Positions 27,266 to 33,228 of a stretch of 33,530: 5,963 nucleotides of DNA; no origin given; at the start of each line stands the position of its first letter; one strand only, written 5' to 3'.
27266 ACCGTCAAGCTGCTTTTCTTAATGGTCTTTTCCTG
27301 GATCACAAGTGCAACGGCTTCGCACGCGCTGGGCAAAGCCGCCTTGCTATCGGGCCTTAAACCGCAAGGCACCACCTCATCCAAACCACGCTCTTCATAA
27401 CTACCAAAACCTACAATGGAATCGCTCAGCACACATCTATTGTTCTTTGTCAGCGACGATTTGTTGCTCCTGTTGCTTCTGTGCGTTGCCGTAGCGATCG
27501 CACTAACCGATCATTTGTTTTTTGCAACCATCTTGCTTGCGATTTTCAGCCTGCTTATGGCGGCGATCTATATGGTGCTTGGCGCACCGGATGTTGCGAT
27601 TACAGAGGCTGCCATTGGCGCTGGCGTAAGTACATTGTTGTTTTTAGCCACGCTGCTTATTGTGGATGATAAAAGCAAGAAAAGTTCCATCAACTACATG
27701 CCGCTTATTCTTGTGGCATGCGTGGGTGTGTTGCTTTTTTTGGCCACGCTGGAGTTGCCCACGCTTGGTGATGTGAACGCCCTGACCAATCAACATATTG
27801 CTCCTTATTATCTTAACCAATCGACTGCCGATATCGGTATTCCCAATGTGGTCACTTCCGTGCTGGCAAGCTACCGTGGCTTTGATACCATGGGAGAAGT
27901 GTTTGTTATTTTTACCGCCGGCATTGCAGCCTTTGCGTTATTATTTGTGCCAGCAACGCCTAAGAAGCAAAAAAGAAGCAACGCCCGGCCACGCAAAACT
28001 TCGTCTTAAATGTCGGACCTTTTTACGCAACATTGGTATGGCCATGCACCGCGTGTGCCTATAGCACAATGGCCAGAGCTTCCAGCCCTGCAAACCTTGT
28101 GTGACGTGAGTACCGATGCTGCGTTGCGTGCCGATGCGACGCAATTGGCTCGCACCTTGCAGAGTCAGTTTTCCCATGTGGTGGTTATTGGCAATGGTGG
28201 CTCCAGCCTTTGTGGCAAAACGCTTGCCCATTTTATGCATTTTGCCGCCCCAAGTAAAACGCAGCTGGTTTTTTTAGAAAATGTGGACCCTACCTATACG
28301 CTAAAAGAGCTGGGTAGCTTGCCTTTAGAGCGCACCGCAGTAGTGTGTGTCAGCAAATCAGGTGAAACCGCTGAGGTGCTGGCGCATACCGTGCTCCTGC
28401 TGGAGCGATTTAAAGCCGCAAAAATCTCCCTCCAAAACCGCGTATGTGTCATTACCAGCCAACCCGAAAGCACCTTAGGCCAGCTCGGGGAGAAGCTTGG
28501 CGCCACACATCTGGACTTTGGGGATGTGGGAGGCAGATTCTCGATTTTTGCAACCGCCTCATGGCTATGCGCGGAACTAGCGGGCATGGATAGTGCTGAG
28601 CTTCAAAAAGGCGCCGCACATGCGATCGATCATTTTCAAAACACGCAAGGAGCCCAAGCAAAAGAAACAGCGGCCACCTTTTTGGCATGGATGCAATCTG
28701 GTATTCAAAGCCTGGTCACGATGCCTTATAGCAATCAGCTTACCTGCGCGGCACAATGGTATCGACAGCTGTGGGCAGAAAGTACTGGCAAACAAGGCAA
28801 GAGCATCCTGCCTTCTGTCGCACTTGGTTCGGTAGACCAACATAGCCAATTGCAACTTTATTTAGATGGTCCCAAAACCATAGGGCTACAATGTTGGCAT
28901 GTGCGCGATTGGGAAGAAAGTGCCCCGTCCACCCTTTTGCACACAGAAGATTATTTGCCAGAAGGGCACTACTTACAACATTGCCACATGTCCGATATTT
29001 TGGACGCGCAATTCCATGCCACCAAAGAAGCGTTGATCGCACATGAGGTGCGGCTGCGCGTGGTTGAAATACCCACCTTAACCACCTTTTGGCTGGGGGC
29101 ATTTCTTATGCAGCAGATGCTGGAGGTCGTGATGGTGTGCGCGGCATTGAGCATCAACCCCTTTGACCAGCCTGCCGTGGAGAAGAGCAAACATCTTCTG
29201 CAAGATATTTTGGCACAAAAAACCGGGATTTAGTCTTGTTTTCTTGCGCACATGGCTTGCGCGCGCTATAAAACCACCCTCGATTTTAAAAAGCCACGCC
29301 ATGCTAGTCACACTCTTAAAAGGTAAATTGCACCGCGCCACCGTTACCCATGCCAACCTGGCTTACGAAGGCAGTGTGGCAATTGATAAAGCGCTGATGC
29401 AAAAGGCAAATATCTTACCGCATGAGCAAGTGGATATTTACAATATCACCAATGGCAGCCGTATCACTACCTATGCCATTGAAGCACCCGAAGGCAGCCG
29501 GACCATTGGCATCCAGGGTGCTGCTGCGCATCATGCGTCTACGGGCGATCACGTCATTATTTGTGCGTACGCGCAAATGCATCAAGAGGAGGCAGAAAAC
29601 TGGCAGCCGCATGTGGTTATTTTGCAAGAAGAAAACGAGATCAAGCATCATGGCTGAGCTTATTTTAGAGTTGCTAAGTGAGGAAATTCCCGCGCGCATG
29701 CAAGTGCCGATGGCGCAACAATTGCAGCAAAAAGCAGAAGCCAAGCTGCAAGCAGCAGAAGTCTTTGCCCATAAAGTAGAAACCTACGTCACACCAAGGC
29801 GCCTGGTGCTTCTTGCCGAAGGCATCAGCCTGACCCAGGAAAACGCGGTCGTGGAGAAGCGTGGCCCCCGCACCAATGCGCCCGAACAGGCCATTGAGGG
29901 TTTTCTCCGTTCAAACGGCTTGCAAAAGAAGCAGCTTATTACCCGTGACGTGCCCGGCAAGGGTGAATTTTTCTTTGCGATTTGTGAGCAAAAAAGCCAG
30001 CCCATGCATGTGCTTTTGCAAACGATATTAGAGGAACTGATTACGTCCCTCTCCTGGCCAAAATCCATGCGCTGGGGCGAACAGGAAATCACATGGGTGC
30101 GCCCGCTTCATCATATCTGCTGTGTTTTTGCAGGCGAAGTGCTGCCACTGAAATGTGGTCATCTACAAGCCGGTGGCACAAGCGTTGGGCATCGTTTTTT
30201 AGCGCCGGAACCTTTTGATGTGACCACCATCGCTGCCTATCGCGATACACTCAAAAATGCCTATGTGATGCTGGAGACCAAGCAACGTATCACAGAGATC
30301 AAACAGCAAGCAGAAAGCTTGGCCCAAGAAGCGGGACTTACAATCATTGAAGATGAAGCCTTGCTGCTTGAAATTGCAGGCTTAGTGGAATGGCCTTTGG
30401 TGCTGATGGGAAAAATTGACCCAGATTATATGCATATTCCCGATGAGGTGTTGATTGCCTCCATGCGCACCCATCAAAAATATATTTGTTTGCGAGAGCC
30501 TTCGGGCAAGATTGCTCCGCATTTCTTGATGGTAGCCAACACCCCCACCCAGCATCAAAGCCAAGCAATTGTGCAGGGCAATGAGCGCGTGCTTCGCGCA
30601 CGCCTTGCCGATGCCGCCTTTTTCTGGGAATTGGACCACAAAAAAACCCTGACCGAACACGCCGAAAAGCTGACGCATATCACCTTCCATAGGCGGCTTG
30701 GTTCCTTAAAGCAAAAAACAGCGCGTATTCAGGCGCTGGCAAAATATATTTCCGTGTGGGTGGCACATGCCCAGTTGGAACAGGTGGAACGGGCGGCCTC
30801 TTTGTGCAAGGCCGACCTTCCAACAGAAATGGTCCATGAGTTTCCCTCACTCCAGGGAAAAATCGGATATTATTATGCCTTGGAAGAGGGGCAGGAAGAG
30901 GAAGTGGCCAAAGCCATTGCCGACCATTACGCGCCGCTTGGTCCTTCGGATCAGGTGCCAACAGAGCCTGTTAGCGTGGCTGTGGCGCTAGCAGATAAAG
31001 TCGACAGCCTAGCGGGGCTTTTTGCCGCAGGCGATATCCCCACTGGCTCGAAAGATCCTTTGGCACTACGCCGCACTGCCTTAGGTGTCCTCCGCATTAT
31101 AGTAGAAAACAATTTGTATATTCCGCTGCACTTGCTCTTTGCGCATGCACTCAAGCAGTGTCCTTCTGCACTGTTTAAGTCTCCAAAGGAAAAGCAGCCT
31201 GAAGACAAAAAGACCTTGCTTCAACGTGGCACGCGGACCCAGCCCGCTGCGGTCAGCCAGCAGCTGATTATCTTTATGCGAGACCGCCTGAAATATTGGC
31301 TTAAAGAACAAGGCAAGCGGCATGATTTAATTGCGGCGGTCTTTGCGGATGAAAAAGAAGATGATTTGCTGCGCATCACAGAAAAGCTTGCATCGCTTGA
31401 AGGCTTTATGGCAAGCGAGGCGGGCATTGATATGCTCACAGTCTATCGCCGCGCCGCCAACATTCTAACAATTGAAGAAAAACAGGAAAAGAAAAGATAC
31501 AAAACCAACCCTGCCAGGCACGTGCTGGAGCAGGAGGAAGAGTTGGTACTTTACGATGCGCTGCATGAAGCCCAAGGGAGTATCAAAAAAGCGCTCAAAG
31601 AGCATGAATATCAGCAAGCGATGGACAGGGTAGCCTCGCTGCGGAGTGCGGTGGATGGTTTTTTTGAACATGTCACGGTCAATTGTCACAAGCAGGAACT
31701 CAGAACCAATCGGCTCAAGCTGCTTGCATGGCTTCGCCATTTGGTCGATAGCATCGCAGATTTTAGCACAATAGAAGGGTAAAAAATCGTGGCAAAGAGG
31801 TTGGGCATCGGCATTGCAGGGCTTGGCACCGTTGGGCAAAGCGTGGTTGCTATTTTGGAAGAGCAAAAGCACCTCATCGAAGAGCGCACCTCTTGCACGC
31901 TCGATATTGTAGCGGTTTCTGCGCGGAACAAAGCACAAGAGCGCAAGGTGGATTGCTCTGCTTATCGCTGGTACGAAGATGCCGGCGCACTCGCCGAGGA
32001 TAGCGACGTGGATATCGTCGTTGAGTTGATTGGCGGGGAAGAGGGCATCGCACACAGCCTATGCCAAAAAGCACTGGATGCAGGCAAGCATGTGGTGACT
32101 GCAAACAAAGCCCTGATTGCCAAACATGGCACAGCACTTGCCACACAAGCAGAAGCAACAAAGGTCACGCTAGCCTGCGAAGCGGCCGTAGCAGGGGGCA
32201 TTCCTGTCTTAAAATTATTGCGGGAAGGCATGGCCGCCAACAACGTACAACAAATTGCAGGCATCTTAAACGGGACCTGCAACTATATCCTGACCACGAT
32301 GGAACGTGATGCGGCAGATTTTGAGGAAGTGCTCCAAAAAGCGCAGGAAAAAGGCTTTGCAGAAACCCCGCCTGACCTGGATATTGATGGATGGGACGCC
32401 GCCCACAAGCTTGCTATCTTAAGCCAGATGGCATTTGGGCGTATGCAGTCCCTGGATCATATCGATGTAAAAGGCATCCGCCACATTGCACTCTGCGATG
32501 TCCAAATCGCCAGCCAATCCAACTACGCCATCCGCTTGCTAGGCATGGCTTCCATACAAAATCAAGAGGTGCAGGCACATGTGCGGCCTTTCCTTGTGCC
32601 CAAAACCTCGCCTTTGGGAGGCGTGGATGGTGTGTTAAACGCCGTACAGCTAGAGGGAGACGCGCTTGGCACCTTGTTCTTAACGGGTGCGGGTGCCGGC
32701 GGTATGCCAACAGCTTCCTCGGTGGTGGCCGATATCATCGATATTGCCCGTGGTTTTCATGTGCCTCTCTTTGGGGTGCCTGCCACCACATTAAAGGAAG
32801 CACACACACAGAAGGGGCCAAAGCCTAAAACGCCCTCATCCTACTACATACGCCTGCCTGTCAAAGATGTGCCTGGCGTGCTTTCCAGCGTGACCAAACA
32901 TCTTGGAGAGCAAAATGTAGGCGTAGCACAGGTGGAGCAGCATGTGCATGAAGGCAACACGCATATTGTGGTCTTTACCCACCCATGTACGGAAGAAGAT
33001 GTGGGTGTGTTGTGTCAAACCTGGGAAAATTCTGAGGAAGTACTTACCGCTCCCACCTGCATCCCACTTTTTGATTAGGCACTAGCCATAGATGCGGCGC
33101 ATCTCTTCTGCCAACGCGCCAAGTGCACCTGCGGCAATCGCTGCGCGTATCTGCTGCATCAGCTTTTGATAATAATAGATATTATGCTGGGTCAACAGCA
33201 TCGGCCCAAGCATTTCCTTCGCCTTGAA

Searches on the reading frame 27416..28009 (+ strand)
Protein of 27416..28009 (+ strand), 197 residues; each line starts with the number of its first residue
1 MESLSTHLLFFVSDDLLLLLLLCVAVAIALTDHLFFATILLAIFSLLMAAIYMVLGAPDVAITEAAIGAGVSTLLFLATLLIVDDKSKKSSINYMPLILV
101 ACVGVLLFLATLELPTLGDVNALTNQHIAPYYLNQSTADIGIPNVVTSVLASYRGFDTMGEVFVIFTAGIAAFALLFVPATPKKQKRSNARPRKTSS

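Call 22: search_protein_families(library=pfam, proteins=[window:27416-28009:+], max_evalue=0.001)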
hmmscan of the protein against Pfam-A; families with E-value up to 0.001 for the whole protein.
window:27416-28009:+ (197 aa): 2 families
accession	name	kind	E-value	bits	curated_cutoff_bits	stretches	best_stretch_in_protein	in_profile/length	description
PF13244.11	MbhD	-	3.4e-15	56.4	27.2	1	19-80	1-62/67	MBH, subunit D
PF20501.3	MbhE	-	1.6e-10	41.4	27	1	124-179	29-86/98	MBH, subunit E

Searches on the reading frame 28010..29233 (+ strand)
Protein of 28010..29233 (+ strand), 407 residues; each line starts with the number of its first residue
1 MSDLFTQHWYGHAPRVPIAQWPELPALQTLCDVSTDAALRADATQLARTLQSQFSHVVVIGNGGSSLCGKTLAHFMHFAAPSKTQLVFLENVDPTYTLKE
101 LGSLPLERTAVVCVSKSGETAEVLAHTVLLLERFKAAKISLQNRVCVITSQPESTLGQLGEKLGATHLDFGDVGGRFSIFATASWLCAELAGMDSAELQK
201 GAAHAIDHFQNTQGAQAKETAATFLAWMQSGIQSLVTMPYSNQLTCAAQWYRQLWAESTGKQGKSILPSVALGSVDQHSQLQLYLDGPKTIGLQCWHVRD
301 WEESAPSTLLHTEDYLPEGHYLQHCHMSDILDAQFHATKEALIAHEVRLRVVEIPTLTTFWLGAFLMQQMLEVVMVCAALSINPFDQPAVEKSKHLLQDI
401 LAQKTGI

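Call 22: search_protein_families(library=pfam, proteins=[window:28010-29233:+], max_evalue=0.001)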
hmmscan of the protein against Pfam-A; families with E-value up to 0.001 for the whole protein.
window:28010-29233:+ (407 aa): 1 family
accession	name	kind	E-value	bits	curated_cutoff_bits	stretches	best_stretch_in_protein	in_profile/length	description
PF00342.24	PGI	-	8.9e-18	64.6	22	1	53-403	95-468/486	Phosphoglucose isomerase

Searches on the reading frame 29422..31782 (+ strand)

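Call 22: search_protein_families(library=pfam, proteins=[window:29422-31782:+], max_evalue=0.001)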
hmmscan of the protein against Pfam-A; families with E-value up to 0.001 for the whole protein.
window:29422-31782:+ (786 aa): 2 families
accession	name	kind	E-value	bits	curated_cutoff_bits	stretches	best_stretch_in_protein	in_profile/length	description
PF02092.22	tRNA_synt_2f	-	2.1e-187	624.8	29.2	1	80-641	1-535/536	Glycyl-tRNA synthetase beta subunit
PF05746.21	DALR_1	-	1.1e-11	45.3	22.3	1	675-774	5-101/117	DALR anticodon binding domain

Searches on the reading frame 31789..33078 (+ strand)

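Call 22: search_protein_families(library=pfam, proteins=[window:31789-33078:+], max_evalue=0.001)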
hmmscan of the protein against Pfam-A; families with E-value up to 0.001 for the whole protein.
window:31789-33078:+ (429 aa): 5 families
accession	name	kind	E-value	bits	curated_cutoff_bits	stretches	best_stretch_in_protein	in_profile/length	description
PF00742.24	Homoserine_dh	-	4.7e-59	199.5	22.9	1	139-317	1-173/173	Homoserine dehydrogenase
PF03447.22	NAD_binding_3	-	3.8e-19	69.9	24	1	11-129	1-114/116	Homoserine dehydrogenase, NAD binding domain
PF01408.29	GFO_IDH_MocA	-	7.5e-06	27.1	24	1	6-103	2-90/120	Oxidoreductase family, NAD-binding Rossmann fold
PF01842.31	ACT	-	5.3e-05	23.3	27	1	353-405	2-54/66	ACT domain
PF02670.22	DXP_reductoisom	-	0.00075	20.6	21.7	0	27-108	37-123/129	1-deoxy-D-xylulose 5-phosphate reductoisomerase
